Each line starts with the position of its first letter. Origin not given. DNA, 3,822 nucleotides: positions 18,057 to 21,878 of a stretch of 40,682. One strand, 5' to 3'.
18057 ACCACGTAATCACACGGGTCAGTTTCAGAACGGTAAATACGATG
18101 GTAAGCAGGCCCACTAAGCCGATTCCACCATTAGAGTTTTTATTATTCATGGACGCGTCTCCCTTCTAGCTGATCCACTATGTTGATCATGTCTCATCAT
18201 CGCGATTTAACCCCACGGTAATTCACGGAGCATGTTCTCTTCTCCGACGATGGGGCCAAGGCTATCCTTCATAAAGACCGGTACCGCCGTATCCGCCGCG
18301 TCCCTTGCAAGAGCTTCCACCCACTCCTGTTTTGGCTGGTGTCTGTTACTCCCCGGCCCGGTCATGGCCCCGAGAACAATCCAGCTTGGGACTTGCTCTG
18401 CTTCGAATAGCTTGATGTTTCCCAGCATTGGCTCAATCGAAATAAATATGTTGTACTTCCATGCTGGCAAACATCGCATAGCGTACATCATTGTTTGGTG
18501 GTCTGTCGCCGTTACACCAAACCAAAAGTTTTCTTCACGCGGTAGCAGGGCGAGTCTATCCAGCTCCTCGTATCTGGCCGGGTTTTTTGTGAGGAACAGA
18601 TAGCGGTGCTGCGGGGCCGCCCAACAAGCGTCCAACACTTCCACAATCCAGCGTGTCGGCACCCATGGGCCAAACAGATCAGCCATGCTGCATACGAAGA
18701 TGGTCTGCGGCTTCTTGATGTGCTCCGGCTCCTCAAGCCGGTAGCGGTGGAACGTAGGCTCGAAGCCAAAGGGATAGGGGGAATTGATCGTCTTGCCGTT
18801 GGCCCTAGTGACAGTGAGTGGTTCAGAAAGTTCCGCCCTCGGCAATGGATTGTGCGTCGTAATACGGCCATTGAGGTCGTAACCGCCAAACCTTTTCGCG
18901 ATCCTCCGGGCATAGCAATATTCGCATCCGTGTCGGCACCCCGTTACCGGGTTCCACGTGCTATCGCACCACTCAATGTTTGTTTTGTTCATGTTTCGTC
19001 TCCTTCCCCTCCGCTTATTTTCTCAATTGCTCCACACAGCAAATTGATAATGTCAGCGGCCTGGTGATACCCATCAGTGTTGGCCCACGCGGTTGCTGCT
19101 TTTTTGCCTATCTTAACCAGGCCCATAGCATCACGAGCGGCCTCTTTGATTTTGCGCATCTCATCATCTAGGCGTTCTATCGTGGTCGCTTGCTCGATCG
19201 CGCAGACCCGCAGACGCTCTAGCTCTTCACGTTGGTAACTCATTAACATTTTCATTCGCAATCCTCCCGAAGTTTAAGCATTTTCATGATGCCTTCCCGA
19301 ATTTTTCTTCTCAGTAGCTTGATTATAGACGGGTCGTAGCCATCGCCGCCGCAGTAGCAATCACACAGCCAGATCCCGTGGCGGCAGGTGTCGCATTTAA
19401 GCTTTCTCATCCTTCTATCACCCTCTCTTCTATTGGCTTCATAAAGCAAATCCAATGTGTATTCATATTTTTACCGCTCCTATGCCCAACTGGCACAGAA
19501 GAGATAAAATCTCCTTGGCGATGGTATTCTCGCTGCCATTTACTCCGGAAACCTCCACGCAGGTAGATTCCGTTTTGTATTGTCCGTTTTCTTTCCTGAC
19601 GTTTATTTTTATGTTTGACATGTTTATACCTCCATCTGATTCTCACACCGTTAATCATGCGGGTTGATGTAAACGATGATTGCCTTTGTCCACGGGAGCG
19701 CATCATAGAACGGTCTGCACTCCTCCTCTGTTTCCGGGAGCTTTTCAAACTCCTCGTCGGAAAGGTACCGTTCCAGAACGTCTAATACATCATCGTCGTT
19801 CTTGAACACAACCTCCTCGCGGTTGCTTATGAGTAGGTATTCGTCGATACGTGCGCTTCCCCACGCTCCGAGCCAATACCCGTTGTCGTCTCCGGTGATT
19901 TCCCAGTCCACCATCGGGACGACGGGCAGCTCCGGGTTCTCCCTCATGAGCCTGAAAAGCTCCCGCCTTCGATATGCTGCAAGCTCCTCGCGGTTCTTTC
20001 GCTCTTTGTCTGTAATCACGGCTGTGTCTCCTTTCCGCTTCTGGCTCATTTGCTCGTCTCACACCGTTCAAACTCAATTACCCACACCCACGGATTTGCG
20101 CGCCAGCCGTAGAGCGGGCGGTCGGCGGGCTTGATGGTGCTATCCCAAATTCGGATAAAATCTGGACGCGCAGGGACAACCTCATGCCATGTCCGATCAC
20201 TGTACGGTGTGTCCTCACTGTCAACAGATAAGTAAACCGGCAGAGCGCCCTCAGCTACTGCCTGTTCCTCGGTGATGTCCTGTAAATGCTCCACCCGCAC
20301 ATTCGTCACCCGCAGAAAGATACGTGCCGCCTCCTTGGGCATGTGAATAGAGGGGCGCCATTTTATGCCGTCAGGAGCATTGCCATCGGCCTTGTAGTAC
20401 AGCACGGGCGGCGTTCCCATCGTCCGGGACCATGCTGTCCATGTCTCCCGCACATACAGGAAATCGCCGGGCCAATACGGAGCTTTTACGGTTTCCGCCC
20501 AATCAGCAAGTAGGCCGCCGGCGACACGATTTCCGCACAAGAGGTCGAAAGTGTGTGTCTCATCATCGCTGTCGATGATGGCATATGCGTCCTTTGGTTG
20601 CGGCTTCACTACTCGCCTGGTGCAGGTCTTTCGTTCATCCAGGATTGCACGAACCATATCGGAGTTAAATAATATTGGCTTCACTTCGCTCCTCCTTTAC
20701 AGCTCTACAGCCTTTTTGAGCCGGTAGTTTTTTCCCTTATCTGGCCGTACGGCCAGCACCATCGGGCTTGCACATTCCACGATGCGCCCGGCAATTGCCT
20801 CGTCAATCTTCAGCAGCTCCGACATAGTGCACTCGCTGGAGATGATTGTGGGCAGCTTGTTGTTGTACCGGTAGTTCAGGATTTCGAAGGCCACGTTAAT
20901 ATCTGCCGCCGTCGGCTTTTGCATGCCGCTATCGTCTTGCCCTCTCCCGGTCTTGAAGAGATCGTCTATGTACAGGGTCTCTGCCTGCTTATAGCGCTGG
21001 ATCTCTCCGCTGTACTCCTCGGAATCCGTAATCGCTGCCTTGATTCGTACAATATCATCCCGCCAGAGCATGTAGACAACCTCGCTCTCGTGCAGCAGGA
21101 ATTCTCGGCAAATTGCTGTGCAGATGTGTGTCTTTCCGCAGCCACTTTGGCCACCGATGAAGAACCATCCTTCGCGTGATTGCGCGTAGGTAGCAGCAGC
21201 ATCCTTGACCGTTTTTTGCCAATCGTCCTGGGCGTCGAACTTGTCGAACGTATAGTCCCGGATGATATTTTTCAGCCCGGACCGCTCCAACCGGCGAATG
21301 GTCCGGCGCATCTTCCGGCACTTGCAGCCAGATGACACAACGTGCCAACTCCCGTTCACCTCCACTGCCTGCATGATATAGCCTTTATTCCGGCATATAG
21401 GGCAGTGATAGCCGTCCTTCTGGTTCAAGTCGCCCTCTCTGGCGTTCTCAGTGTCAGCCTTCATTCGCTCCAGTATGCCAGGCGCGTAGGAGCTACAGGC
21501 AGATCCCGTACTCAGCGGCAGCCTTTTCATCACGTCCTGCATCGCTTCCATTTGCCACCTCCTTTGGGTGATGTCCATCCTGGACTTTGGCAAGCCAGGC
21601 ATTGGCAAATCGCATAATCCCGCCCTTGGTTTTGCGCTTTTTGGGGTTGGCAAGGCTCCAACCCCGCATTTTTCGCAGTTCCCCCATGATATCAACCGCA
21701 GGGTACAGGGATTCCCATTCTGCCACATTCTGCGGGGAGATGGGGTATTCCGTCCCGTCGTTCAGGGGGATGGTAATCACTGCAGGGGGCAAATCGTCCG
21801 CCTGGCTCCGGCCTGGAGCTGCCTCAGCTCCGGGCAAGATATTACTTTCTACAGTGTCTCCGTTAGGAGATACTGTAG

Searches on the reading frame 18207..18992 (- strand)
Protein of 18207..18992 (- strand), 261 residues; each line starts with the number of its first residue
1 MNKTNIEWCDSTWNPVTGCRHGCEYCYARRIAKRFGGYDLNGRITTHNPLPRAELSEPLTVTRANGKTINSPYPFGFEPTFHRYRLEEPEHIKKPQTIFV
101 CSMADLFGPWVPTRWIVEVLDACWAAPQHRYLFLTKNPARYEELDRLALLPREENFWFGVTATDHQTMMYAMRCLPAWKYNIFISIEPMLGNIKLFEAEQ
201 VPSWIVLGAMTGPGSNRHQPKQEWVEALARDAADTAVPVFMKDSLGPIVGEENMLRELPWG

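Call 56: search_protein_families(library=pfam, max_evalue=0.001, proteins=[window:18207-18992:-])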
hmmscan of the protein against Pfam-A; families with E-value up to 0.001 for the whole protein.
window:18207-18992:- (261 aa): 1 family
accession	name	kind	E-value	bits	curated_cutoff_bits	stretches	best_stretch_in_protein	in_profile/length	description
PF07505.17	DUF5131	-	1.2e-43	149.9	28.9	1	3-243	1-214/243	Protein of unknown function (DUF5131)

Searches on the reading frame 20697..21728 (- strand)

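Call 56: search_protein_families(library=pfam, max_evalue=0.001, proteins=[window:20697-21728:-])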
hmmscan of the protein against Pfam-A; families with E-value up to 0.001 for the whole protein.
window:20697-21728:- (343 aa): 2 families
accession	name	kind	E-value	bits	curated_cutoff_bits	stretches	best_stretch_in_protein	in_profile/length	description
PF01695.23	IstB_IS21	-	6.4e-09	36.1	24.1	1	130-312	36-208/238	IstB-like ATP binding protein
PF00308.24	Bac_DnaA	-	5.3e-06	27.1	23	1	157-315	3-154/162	Bacterial DnaA ATPAse domain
